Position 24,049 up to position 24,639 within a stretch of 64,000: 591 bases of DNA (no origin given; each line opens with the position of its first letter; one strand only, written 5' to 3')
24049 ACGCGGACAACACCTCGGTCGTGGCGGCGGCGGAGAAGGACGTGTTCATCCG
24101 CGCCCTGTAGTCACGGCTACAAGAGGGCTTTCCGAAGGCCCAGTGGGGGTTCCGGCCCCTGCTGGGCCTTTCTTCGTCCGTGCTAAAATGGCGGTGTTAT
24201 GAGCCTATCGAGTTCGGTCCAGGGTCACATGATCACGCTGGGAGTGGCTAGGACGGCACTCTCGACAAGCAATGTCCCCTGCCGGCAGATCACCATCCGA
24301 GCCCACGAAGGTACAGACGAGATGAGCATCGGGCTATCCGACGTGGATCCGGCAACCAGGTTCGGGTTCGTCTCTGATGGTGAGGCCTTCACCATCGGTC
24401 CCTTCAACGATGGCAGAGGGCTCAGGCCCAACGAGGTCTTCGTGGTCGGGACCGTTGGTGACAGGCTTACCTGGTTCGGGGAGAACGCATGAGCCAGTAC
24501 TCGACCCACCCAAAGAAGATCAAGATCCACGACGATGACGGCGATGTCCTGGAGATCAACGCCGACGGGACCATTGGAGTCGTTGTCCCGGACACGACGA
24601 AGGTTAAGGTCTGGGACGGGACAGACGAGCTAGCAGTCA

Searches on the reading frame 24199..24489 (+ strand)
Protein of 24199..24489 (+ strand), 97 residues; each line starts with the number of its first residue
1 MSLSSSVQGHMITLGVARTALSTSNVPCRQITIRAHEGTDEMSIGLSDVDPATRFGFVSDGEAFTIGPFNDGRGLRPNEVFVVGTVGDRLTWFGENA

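Call 6: search_protein_families(library=pfam, proteins=[window:24199-24489:+], max_evalue=0.1)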
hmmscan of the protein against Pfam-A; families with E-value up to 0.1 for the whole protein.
window:24199-24489:+ (97 aa): 0 families

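Call 7: search_protein_families(library=phrogs, proteins=[window:24199-24489:+], max_evalue=0.1)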
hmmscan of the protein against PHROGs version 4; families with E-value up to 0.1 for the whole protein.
window:24199-24489:+ (97 aa): 1 family
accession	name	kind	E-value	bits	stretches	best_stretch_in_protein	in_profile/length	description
phrog_24894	-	unknown function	0.078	14.3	1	17-77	41-98/123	-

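Call 9: search_dna_similar(query=window:24199-24489:+, collection=phages, mode=protein, max_rows=30, max_evalue=1)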
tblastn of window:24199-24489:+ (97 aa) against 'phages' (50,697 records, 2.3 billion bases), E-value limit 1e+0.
No match.

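Call 55: find_related_loci(query=A6, collection=viral_contigs, flank=8000)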
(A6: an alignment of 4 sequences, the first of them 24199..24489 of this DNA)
Query A6 (97 aa) in viral_contigs; peptide patterns used: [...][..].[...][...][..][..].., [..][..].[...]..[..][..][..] (x = any residue, [..] = any of these).
25 stretches matched a pattern; 3 encode a relative of the query (tblastn E <= 1e-3); 3 distinct loci.
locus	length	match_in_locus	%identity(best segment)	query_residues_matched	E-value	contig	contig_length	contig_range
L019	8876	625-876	50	11-94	7e-26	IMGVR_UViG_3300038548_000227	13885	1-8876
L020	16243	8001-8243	52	14-94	1e-25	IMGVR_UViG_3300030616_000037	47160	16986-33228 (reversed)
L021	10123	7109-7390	39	4-97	8e-20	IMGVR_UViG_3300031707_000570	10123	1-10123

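Call 58: search_protein_families(library=pfam, proteins=[L019:1148-3958:+, L020:8370-10613:+, L021:7403-8608:+, L021:8621-9421:+], max_evalue=0.01)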
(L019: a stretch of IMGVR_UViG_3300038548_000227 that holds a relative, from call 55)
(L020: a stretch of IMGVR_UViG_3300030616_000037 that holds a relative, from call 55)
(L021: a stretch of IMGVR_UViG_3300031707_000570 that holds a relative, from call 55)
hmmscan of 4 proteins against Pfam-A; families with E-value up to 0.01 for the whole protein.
L019:1148-3958:+ (937 aa): 0 families

L020:8370-10613:+ (748 aa): 0 families

L021:7403-8608:+ (402 aa): 0 families

L021:8621-9421:+ (267 aa): 1 family
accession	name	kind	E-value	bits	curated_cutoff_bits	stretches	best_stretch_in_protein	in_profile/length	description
PF23140.1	Gp80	-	2.1e-42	144.9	27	2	3-130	2-127/128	Podophage GP4 fiber I protein gp80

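Call 59: search_protein_families(library=phrogs, proteins=[L019:1148-3958:+, L020:8370-10613:+, L021:7403-8608:+, L021:8621-9421:+], max_evalue=0.001)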
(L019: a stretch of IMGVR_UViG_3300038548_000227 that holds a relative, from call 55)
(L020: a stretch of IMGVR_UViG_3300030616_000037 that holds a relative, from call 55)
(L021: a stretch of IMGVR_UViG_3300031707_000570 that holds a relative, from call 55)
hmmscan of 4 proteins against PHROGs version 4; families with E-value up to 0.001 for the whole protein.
L019:1148-3958:+ (937 aa): 0 families

L020:8370-10613:+ (748 aa): 2 families
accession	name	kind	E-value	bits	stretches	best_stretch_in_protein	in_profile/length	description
phrog_910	-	tail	9.8e-09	35.9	1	370-415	50-93/497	tail collar fiber protein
phrog_972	-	tail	1.4e-08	34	1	370-406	678-714/1246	tail fiber protein proximal subunit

L021:7403-8608:+ (402 aa): 2 families
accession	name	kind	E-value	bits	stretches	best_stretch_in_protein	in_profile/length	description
phrog_1645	-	head and packaging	4.8e-85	287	1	16-400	50-438/440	virion structural protein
phrog_5838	-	head and packaging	1.5e-20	73.6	1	143-233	568-659/1106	virion structural protein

L021:8621-9421:+ (267 aa): 1 family
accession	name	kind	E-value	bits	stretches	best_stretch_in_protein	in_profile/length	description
phrog_240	-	head and packaging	1.5e-38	133.7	2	1-133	61-189/200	head protein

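Call 62: search_solved_structures(query=L021:8621-9421:+, max_evalue=1)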
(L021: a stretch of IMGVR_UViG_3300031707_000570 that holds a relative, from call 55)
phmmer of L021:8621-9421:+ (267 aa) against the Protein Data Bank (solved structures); distinct sequences matched with E-value up to 1: 1.
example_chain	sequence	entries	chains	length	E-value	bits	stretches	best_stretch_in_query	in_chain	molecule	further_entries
8jou_a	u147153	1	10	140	4.1e-08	36.1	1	3-130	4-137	Virion-associated phage protein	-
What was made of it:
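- L021 has a GP4 fiber I (PF23140) homologue right after the pair (calls 58, 62).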

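Call 126: search_protein_families(library=ncbifam, proteins=[window:24199-24489:+], max_evalue=0.01)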
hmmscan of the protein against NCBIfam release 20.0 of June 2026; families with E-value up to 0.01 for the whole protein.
window:24199-24489:+ (97 aa): 0 families
